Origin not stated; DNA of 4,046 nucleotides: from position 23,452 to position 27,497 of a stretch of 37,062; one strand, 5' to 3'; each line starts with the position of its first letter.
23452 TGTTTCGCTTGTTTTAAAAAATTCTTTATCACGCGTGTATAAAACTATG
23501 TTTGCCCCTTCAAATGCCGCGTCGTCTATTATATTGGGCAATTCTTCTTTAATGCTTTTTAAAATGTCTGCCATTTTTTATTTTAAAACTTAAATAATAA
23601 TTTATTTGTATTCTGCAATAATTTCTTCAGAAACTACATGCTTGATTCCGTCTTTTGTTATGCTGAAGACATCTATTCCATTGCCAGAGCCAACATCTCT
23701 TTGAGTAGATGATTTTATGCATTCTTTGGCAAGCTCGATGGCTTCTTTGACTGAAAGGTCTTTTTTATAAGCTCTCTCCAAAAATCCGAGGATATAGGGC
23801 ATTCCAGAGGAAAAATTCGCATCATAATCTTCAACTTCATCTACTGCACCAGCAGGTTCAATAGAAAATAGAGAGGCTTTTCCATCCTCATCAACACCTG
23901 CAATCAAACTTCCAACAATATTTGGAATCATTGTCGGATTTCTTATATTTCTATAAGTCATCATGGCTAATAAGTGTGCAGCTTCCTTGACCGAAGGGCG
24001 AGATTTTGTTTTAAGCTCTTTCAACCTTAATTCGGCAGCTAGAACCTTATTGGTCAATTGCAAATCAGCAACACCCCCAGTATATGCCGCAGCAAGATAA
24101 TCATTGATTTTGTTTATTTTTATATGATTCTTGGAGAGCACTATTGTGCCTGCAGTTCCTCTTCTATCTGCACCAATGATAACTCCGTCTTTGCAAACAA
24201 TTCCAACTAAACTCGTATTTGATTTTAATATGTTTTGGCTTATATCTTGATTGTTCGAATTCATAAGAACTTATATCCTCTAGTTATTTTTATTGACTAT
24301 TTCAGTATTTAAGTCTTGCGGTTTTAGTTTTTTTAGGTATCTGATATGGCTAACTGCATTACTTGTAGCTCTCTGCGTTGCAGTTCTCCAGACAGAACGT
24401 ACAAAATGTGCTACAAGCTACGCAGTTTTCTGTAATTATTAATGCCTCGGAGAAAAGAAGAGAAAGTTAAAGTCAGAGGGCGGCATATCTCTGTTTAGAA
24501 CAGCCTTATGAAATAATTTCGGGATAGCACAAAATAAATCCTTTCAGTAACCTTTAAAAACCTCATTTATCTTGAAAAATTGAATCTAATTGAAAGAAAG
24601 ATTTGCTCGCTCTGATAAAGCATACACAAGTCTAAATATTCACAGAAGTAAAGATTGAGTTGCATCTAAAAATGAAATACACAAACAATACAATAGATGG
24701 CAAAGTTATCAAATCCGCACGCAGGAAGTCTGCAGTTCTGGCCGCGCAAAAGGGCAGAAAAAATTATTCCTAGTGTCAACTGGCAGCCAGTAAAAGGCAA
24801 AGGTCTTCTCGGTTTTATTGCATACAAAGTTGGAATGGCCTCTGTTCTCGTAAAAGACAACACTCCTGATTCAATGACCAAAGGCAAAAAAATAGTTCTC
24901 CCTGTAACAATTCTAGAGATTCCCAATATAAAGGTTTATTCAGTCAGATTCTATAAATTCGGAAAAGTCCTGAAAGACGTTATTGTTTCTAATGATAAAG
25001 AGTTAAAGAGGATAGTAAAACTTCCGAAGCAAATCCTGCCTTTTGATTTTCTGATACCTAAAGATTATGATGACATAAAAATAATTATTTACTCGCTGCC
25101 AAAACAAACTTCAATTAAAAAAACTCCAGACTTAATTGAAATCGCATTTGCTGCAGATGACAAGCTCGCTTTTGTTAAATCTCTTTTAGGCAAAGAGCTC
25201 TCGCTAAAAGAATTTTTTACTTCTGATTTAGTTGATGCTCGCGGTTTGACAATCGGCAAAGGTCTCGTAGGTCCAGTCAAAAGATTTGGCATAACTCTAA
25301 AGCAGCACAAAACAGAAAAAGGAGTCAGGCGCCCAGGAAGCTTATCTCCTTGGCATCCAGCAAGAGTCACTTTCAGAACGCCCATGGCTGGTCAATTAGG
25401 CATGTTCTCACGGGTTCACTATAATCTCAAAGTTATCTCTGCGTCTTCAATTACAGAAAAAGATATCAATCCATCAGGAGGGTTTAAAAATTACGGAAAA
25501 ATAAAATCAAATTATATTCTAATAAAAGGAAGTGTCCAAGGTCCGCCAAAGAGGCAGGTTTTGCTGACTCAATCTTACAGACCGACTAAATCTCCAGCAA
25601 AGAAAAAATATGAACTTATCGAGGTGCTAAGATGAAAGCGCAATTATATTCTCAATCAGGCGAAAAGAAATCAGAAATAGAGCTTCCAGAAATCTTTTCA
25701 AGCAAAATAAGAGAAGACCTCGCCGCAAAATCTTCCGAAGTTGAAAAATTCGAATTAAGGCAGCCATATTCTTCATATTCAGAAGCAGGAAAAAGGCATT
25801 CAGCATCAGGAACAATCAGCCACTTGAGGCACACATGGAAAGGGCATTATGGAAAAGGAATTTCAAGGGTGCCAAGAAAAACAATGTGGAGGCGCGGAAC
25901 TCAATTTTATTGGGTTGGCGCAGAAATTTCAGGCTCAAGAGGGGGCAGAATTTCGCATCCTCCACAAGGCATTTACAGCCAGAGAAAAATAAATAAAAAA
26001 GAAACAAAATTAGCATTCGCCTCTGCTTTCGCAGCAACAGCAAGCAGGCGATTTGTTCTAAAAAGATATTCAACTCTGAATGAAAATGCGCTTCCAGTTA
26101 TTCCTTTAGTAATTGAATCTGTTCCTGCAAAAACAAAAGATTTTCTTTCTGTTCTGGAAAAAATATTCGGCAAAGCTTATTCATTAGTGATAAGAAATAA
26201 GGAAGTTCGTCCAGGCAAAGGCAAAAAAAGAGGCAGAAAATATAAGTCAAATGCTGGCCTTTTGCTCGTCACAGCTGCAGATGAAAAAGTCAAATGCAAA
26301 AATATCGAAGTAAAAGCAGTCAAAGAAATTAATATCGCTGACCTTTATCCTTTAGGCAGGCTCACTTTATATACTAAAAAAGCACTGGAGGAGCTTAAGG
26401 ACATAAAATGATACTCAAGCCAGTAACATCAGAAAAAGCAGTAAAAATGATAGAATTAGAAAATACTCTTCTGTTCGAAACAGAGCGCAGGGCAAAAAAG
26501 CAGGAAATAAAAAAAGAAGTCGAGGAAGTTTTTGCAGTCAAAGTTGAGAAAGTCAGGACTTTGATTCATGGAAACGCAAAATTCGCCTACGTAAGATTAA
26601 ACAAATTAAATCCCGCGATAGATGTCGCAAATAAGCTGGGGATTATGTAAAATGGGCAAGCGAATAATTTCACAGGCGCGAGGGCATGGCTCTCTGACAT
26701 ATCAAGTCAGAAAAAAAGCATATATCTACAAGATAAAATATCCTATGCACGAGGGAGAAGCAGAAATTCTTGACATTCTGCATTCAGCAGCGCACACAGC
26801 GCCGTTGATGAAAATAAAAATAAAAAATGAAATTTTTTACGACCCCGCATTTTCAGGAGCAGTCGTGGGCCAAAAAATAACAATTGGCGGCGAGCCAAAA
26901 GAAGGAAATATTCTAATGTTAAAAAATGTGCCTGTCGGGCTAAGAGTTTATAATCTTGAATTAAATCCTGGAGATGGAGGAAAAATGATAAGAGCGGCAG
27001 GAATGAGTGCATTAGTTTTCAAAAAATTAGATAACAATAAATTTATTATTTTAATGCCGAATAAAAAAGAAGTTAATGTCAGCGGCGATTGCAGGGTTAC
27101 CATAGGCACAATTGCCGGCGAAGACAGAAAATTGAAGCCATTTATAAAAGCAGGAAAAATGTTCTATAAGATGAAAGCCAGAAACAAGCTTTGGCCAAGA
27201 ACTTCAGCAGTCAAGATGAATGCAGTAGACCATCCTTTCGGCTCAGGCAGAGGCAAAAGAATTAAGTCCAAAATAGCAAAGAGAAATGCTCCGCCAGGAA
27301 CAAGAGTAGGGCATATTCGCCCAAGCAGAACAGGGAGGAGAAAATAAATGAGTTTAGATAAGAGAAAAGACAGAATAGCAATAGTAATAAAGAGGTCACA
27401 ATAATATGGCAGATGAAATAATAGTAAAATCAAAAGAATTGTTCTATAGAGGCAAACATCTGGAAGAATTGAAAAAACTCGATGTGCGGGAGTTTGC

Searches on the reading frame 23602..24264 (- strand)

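Call 53: search_protein_families(library=pfam, proteins=[window:23602-24264:-], max_evalue=0.001)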
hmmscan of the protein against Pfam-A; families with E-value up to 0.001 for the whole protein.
window:23602-24264:- (220 aa): 1 family
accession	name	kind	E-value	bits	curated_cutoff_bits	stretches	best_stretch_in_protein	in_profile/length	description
PF00227.31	Proteasome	-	2.6e-44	151.6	22.4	1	15-200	3-187/189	Proteasome subunit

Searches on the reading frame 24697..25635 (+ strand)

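Call 53: search_protein_families(library=pfam, proteins=[window:24697-25635:+], max_evalue=0.001)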
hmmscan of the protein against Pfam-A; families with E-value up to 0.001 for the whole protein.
window:24697-25635:+ (312 aa): 1 family
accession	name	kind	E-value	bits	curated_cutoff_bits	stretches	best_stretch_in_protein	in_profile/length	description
PF00297.29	Ribosomal_L3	-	1.4e-52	179.3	22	2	122-302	155-353/369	Ribosomal protein L3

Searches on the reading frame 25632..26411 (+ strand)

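Call 53: search_protein_families(library=pfam, proteins=[window:25632-26411:+], max_evalue=0.001)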
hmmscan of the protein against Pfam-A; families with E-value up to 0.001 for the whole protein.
window:25632-26411:+ (259 aa): 1 family
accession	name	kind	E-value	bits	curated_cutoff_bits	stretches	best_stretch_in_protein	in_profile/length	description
PF00573.27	Ribosomal_L4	-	9.5e-19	68.2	25.8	1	16-257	1-189/190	Ribosomal protein L4/L1 family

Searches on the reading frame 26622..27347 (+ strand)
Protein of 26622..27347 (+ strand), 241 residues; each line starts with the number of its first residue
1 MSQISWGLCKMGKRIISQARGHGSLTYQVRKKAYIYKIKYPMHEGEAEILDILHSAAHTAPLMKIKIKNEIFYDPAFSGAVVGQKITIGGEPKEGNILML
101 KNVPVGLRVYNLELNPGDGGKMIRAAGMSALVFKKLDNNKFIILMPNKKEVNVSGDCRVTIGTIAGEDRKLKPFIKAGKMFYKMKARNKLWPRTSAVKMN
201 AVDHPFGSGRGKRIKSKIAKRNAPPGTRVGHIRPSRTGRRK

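Call 53: search_protein_families(library=pfam, proteins=[window:26622-27347:+], max_evalue=0.001)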
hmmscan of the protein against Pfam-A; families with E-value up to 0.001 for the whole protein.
window:26622-27347:+ (241 aa): 1 family
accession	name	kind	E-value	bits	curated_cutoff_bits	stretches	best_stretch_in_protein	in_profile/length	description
PF03947.24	Ribosomal_L2_C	-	6.5e-35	120.4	33.7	1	93-216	1-118/126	Ribosomal Proteins L2, C-terminal domain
